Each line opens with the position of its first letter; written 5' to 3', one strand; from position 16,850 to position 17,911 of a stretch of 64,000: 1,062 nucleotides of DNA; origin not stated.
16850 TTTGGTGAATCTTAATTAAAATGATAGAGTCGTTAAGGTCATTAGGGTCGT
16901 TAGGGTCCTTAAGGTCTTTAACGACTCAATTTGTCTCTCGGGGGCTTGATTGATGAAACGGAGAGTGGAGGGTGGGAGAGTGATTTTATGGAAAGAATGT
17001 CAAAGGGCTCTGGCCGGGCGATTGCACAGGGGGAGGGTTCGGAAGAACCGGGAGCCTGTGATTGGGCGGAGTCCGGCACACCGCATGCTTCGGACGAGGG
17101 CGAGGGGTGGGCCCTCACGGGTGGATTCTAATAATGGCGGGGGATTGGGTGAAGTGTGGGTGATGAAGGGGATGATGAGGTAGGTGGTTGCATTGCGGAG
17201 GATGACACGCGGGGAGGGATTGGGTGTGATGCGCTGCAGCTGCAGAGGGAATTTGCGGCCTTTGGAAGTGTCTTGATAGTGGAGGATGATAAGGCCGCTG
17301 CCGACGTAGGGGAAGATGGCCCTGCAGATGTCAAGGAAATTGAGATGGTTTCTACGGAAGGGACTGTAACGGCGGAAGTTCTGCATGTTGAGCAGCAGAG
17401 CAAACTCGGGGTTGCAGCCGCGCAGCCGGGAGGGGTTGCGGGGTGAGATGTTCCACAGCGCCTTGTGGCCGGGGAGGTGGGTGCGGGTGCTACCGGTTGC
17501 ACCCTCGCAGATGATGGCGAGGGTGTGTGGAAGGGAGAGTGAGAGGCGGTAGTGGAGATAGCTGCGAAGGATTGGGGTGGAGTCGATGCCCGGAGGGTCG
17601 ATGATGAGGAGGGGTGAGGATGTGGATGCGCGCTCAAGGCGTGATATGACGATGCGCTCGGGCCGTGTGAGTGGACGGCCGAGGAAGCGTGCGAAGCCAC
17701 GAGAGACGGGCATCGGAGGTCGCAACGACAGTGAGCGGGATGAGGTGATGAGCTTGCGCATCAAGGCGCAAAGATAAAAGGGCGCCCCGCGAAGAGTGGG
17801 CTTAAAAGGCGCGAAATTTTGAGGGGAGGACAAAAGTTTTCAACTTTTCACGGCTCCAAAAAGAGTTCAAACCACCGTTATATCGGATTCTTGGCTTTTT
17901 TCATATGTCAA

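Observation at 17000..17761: Paralogous 253/254-aa gene of unrecognisable family, present twice 45 kb apart and clearly under purifying selection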

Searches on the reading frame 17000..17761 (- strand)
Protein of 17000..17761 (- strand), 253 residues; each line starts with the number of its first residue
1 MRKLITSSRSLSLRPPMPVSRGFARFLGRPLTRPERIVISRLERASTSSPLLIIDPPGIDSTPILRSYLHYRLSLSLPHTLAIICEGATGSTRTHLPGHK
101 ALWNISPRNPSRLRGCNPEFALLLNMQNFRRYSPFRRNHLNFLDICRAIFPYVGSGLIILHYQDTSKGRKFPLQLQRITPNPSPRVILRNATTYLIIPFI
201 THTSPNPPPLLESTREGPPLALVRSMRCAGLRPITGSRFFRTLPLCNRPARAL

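Call 8: search_protein_families(library=pfam, proteins=[window:17000-17761:-], max_evalue=10)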
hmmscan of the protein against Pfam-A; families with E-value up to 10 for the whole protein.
window:17000-17761:- (253 aa): 0 families

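Call 9: search_protein_families(library=ncbifam, proteins=[window:17000-17761:-], max_evalue=10)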
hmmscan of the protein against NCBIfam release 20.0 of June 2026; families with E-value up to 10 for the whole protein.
window:17000-17761:- (253 aa): 0 families

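Call 14: find_homologous_proteins(query=window:17000-17761:-, max_evalue=0.001)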
Query window:17000-17761:- (253 aa): 18 proteins with E <= 0.001 among 809 candidates.
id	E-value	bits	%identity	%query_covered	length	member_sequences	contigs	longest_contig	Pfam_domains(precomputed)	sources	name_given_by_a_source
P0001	1.0e-162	558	100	100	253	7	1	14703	-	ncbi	-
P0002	3.2e-137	474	86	100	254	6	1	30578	-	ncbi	-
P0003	1.4e-135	469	85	100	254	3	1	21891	-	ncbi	-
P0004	3.4e-135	468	85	100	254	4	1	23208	-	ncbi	-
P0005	8.9e-135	466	84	100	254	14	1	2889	-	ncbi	-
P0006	1.2e-133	463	85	100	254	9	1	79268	-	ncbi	-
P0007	8.0e-131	453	86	94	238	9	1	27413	-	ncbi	-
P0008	2.3e-130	452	88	94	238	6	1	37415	-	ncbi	-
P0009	2.1e-129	449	88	94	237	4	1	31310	-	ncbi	-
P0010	2.4e-129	448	80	100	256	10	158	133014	-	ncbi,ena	-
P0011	7.2e-129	447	87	94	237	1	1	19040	-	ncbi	-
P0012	3.6e-127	441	84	94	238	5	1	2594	-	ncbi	-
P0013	6.8e-121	421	81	94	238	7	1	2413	-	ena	-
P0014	9.7e-112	391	72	100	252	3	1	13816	-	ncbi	-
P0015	6.8e-108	378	83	80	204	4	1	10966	-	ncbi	-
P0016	9.3e-76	273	55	98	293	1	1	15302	-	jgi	-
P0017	3.0e-70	255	57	87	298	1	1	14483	-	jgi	-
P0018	1.8e-68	249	55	87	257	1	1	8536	-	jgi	-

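Call 16: find_encoding_contigs(protein=P0010, flank=6000, max_places=10)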
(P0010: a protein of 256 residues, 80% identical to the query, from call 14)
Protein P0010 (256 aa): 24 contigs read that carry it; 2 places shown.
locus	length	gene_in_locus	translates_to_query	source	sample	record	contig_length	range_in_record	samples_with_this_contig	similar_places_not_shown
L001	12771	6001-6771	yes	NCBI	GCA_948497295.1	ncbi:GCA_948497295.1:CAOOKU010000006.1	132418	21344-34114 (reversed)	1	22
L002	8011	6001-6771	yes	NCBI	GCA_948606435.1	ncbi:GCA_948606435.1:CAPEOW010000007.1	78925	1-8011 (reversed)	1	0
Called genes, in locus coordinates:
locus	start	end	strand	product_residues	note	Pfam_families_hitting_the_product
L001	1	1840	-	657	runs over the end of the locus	PF02368:Big_2 (faint)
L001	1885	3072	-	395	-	PF00155:Aminotran_1_2, PF01212:Beta_elim_lyase (weak)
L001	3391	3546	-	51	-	-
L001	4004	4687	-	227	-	-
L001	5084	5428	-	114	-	PF01381:HTH_3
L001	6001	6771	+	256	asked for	-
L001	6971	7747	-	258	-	PF27870:T1-F (faint), PF02591:Zn_ribbon_9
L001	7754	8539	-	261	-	PF01784:DUF34_NIF3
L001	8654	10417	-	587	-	PF01336:tRNA_anti-codon, PF00152:tRNA-synt_2, PF02938:GAD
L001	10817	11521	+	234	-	PF01476:LysM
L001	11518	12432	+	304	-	-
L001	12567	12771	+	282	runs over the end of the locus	PF01476:LysM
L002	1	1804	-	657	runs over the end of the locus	PF02368:Big_2 (faint)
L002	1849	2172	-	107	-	-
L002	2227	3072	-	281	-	PF00155:Aminotran_1_2, PF01212:Beta_elim_lyase (weak)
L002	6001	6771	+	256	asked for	-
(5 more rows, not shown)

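Call 17: list_cluster_members(proteins=[P0001, P0002, P0010, P0014, P0016, P0017, P0018])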
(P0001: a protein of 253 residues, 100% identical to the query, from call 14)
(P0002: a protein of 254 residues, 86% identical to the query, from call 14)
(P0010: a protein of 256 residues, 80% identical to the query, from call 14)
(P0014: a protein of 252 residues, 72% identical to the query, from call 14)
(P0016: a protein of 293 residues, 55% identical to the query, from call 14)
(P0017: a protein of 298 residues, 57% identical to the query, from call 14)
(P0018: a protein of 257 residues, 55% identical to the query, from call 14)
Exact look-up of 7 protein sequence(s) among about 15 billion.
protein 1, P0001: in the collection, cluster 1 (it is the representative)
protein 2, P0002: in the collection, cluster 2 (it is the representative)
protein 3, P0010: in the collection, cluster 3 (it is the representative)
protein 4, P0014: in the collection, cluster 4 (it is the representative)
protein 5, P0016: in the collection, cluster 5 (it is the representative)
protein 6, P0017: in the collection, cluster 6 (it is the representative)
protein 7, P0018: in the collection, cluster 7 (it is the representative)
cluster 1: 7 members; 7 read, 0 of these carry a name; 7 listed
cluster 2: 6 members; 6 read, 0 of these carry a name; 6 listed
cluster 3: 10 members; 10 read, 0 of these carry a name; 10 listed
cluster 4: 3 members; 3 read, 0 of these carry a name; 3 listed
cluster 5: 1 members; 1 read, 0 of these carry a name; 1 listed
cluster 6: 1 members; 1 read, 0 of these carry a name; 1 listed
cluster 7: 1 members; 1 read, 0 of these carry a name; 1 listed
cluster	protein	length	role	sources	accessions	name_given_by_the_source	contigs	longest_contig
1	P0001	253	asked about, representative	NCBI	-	-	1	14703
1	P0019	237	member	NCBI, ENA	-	-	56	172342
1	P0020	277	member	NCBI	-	-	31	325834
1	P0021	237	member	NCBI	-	-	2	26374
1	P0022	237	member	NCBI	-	-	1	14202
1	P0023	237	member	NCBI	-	-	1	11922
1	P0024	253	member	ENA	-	-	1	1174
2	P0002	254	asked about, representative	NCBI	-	-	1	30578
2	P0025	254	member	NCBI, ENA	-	-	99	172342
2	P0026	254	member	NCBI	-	-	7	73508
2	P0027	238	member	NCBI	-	-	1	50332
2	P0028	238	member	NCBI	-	-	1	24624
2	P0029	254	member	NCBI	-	-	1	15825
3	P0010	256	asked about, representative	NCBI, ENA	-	-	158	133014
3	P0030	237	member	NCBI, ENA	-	-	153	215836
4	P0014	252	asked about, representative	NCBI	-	-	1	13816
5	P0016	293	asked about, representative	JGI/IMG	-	-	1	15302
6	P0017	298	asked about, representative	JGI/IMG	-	-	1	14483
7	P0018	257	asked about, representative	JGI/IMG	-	-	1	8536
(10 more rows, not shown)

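Call 18: find_related_loci(query=A1, collection=genome_contigs, flank=4000)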
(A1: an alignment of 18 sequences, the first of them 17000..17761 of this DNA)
Query A1 (253 aa) in genome_contigs; peptide patterns used: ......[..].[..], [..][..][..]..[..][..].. (x = any residue, [..] = any of these).
54 stretches matched a pattern, but none encodes a relative of the query by tblastn (E <= 1e-3).

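Call 29: search_protein_representatives(alignment_id=A1)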
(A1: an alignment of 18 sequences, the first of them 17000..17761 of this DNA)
Query: 18 sequences, 238 profile positions. Proteins with E-value up to 0.001 (for the whole library): 59; up to 1e-10: 27; up to 1e-30: 2. The best 59 are listed.
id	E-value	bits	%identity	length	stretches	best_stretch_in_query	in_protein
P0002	2.3e-135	465.9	-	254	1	1-238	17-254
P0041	7.9e-35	136.8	-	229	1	5-151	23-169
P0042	8.4e-30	120.3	-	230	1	6-156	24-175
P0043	1.9e-29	119.2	-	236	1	6-206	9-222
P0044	4.9e-27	111.3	-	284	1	6-159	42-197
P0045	7.4e-27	110.7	-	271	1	5-202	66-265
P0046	3.6e-23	98.6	-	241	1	5-197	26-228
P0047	3.3e-22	95.4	-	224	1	4-169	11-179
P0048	1.6e-20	89.9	-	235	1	6-157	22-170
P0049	1.6e-19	86.6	-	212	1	6-168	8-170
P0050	1.9e-19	86.4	-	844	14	95-137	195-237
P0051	4.2e-19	85.3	-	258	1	6-151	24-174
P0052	8.2e-19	84.3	-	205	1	4-126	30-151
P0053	5.8e-18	81.5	-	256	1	7-155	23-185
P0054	1.2e-17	80.5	-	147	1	6-111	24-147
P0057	1.1e-15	74.1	-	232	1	6-156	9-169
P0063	1.0e-11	61.1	-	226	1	7-182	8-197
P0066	6.5e-11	58.5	-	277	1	6-163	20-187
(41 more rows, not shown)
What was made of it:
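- On Large terminase (full protein): Total length is 200-280 aa across the family (call 29).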

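Call 31: predict_structure(alignment_id=A1)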
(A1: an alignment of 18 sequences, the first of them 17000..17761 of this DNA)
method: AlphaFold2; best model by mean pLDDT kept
length: 253 residues; sequences in the alignment: 18
mean_pLDDT: 56.9   pTM: 0.57
mean pLDDT of the five models: 56.9, 54.3, 53.8, 47.0, 40.2
residues with pLDDT >= 90: 3; 70-90: 88; 50-70: 59; < 50: 103
segments of 3 or more residues with pLDDT < 50: 1-17, 152-154, 173-253
pLDDT, mean of each block of 10 residues (from residue 1): 36 47 87 79 68 74 88 85 74 81 74 67 75 58 57 61 65 39 29 34 33 34 25 31 31 28
secondary structure, 60 per line:
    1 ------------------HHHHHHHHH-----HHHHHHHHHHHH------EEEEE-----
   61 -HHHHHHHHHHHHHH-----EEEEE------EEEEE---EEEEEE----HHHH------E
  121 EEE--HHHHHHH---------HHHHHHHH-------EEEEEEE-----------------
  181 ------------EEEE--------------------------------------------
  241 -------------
elements in order: H19-27 H33-44 E51-55 H62-75 E81-85 E92-96 E100-105 H110-113 E120-123 H126-132 H142-149 E157-163 E193-196

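Call 34: search_protein_families(library=pfam, alignment_id=A2, max_evalue=1)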
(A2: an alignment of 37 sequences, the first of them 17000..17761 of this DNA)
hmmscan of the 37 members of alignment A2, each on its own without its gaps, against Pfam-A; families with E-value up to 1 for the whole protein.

A. member 1, window:17000-17761:- (253 aa): 0 families

B. families by the number of members that match (of 37 scanned): 5 families
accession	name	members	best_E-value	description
PF17093.10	PBP_N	1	0.061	Penicillin-binding protein N-terminus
PF19603.4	DUF6108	1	0.1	Family of unknown function (DUF6108)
PF17345.7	DUF5375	1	0.11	Family of unknown function (DUF5375)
PF03386.19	ENOD93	1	0.21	Early nodulin 93 ENOD93 protein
PF15549.11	PGC7_Stella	1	0.28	PGC7/Stella/Dppa3 domain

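Call 35: search_solved_structures(query=A2, max_evalue=10, show_alignments=2)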
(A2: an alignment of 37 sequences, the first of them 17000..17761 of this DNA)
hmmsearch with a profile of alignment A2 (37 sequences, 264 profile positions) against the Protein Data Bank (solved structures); distinct sequences matched with E-value up to 10: 1.
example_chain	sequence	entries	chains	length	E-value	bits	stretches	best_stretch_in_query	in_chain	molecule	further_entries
9i5t_U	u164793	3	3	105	0.55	12.8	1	118-195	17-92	Large ribosomal subunit protein bL21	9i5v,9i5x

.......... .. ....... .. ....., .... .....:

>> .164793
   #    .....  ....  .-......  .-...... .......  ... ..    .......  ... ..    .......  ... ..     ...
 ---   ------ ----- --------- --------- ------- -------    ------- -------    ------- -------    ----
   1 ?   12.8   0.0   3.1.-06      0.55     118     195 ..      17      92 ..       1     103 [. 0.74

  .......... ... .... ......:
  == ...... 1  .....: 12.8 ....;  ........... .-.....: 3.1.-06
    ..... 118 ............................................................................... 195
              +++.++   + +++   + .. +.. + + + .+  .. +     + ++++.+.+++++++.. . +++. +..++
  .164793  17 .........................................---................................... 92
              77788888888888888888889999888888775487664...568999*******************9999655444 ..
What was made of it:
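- On Large terminase (full protein): The single PDB-sequence hit is spurious (call 35).
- Tried and rejected: A profile against PDB sequences gave one spurious bL21 hit (call 35).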

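Call 36: fold_search(model_id=the predicted structure, library=pdb)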
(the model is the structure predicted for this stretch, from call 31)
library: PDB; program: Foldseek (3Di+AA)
matches with E <= 10: 461; with E <= 0.001: 1
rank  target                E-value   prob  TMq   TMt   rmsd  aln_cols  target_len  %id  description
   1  4znk                  8.2e-04  1.00  0.38  0.38   7.5       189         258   14  Thermus Phage P74-26 Large Terminase ATPase domain from (P 32 2 1 space group) (released 2015-07-08)
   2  4znl_A                3.4e-03  0.99  0.37  0.37   6.8       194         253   12  Thermus Phage P74-26 Large Terminase ATPase domain bound to ADP Beryllium Fluoride (released 2015-07-08)
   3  7ks4                  3.8e-03  1.00  0.36  0.36   7.6       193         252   12  Thermus Phage P74-26 Large Terminase ATPase domain with partially bound ADP (released 2021-05-05)
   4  4znl_B                3.8e-03  0.99  0.34  0.34   7.5       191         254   12  Thermus Phage P74-26 Large Terminase ATPase domain bound to ADP Beryllium Fluoride (released 2015-07-08)
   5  4zni                  4.6e-03  0.99  0.37  0.37   7.6       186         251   13  Thermus Phage P74-26 Large Terminase ATPase domain (I 2 3 space group) (released 2015-07-08)
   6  4znj                  7.2e-03  0.99  0.36  0.37   7.6       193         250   12  Thermus Phage P74-26 Large Terminase ATPase domain mutant R139A (I 2 3 space group) (released 2015-07-08)
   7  2o0h                  8.2e-03  1.00  0.37  0.27   4.6       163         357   13  T4 gp17 ATPase domain mutant complexed with ATP (released 2007-04-03)
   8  4uxj_C                1.2e-02  0.99  0.30  0.41   4.4       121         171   12  Leishmania major Thymidine Kinase in complex with dTTP (released 2015-05-27)
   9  7wu9_A                1.2e-02  0.44  0.17  0.28  12.8       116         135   10  Cryo-EM structure of the human EP3-Gi signaling complex (released 2022-08-17)
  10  9b0i_A                1.7e-02  0.69  0.30  0.11   7.4       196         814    7  Cryo-EM Structure of Sf9 produced recombinant N-acetyltransferase 10 (NAT10) in complex with cytidine-amide-CoA bisubs (released 2024-09-11)
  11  5oeb_F                2.6e-02  0.63  0.28  0.19   8.6       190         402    9  Structure of large terminase from the thermophilic bacteriophage D6E in complex with ADP (Crystal form 3) (released 2017-10-11)
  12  5oeb_A                3.0e-02  0.60  0.27  0.19   8.7       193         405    9  Structure of large terminase from the thermophilic bacteriophage D6E in complex with ADP (Crystal form 3) (released 2017-10-11)
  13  9g33_JA               3.1e-02  0.72  0.26  0.09   8.8       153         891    8  Stalled 90S - Utp23-Krr1-deltaC3 (released 2025-06-18)
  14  9aym_A                3.6e-02  0.82  0.33  0.12   7.0       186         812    5  Cryo-EM Structure of E.coli produced recombinant N-acetyltransferase 10 (NAT10) in complex with cytidine-acetone-CoA b (released 2024-09-11)
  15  8w8w_A                3.8e-02  0.15  0.14  0.18  12.9       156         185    8  Cryo-EM structure of alpha-MSH-MC3R-Gs_Nb35 complex (released 2025-03-19)
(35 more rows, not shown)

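Call 37: search_protein_families(library=phrogs, alignment_id=A2, max_evalue=1)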
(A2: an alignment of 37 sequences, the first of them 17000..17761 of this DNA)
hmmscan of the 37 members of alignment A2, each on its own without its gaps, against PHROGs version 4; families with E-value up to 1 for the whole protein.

A. member 1, window:17000-17761:- (253 aa): 0 families

B. families by the number of members that match (of 37 scanned): 13 families
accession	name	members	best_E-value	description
phrog_6323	-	1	0.0067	-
phrog_3696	-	1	0.027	-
phrog_30447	-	1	0.051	-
phrog_22736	-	1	0.063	-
phrog_2527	-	1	0.13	-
phrog_32537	-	1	0.21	-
phrog_15984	-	1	0.21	-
phrog_13186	-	1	0.24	-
phrog_26766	-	1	0.25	-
phrog_33190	-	1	0.27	-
phrog_8093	-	1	0.35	-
phrog_14906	-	1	0.45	-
phrog_4621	-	1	0.47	-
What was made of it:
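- On Large terminase (full protein): No terminase family matched: nothing at all for the two window proteins, and only scattered single-member hits to unrelated or unnamed families (E>=0.007) among the 37 family members (calls 8, 34, 37).
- Closest known: N-terminal ATPase domain of phage and herpesvirus large terminase. Different: No sequence-profile similarity to any terminase family (calls 8, 34, 35, 37).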

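Call 38: search_protein_families(library=padloc, alignment_id=A2, max_evalue=1)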
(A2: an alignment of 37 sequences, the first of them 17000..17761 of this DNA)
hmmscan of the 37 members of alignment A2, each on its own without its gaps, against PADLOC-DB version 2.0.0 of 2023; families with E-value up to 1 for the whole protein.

A. member 1, window:17000-17761:- (253 aa): 0 families

B. families by the number of members that match (of 37 scanned): 1 family
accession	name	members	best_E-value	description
PDLC04100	HerA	1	0.027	-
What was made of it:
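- No PADLOC hit (call 38).
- Tried and rejected: Pfam, NCBIfam, PHROGs and PADLOC on the two proteins and on 37 family members: nothing credible (calls 8, 9, 34, 37, 38).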

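Call 39: find_homologous_proteins(query=A2, max_evalue=0.00001)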
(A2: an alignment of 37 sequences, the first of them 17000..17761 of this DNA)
Query A2 (37 sequences) (253 aa, profile of the alignment): 19 proteins with E <= 0.00001 among 6170 candidates.
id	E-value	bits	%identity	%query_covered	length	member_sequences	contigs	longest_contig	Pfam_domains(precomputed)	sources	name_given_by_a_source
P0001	1.8e-73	265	100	100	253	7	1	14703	-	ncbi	-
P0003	8.3e-72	260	85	100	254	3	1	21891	-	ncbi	-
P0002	1.7e-71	259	86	100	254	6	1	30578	-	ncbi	-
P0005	3.1e-71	258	84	100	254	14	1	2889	-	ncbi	-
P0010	1.2e-70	256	80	100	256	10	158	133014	-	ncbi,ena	-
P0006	2.7e-70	255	85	100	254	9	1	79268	-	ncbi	-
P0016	3.8e-70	254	55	98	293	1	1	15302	-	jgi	-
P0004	1.0e-69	253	85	100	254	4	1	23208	-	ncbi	-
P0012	2.0e-69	252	84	94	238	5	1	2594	-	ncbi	-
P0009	1.6e-68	249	88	94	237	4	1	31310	-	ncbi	-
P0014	1.7e-68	249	72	100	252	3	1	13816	-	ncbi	-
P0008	2.5e-68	248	88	94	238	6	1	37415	-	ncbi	-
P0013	3.1e-68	248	81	94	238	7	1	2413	-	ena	-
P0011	4.9e-68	247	87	94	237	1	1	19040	-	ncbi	-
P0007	1.1e-67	246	86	94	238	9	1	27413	-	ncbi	-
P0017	8.2e-64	234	57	87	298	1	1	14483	-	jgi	-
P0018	2.9e-63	232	55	87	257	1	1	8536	-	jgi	-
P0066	2.6e-48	183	33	55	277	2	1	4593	-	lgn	-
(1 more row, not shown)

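Call 41: find_related_loci(query=A1, collection=viral_contigs, flank=8000)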
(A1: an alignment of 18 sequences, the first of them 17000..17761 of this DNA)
Query A1 (253 aa) in viral_contigs; peptide patterns used: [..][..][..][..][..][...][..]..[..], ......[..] (x = any residue, [..] = any of these).
18 stretches matched a pattern, but none encodes a relative of the query by tblastn (E <= 1e-3).

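Call 43: find_encoding_contigs(protein=P0014, flank=6000, max_places=4)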
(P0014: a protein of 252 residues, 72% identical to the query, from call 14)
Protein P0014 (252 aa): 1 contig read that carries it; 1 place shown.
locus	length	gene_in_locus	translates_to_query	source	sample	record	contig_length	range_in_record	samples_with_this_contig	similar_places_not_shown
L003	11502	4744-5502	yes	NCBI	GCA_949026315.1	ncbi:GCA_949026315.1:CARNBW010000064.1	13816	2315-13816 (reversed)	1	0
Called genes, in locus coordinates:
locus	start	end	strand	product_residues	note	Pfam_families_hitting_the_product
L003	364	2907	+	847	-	PF00317:Ribonuc_red_lgN (weak), PF02867:Ribonuc_red_lgC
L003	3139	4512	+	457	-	PF01637:ATPase_2, PF13173:AAA_14, PF03008:DUF234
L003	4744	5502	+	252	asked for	-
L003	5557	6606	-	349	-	PF00884:Sulfatase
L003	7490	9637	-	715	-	-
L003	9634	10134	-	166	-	-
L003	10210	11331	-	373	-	PF03724:META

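Call 44: find_encoding_contigs(protein=P0016, flank=8000, max_places=3)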
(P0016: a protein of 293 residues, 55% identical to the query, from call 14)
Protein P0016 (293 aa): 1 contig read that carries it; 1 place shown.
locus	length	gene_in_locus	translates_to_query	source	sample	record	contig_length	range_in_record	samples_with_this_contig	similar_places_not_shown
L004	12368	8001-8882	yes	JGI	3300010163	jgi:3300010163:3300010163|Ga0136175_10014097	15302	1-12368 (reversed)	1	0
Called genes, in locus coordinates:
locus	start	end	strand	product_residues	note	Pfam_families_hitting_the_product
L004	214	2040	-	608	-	PF02690:Na_Pi_cotrans, PF01895:PhoU (faint)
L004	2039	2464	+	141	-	-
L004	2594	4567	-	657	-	PF00754:F5_F8_type_C (weak)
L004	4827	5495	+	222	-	-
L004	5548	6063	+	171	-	-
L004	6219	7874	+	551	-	PF04932:Wzy_C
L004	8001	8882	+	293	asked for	-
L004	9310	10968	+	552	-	PF13180:PDZ_2 (weak), PF00595:PDZ (faint), PF17820:PDZ_6 (weak), PF03572:Peptidase_S41, PF28547:CHD_PDZ-protease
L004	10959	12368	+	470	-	?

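Call 45: find_encoding_contigs(protein=P0017, flank=8000, max_places=3)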
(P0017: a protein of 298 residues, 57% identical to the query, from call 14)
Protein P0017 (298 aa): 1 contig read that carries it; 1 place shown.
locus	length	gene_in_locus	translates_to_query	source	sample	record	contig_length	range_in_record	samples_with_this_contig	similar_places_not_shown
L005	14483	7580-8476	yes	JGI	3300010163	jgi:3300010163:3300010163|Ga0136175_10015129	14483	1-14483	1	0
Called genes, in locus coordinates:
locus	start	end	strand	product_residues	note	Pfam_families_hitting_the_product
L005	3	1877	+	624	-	?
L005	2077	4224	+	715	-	PF17678:Glyco_hydro_92N, PF07971:Glyco_hydro_92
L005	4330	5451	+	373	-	PF04041:Glyco_hydro_130, PF04616:Glyco_hydro_43 (weak)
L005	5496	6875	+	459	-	PF00657:Lipase_GDSL, PF13472:Lipase_GDSL_2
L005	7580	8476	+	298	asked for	-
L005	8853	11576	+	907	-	PF13306:LRR_5, PF13855:LRR_8 (faint), PF13306:LRR_5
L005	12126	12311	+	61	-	-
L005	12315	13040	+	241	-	PF00892:EamA, PF06027:SLC35F, PF00892:EamA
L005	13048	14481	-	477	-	?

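Call 49: find_encoding_contigs(protein=P0018, flank=4000, max_places=3)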
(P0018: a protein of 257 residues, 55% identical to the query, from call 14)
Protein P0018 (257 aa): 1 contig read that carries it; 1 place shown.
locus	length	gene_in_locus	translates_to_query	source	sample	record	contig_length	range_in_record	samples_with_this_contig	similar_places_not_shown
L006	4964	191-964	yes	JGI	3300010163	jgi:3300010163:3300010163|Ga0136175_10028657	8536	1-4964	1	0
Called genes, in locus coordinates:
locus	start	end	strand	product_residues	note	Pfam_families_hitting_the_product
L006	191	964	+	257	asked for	-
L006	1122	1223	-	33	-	-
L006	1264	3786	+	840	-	PF08531:Bac_rhamnosid_N, PF05592:Bac_rhamnosid, PF17389:Bac_rhamnosid6H, PF17390:Bac_rhamnosid_C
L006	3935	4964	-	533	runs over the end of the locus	PF01293:PEPCK_ATP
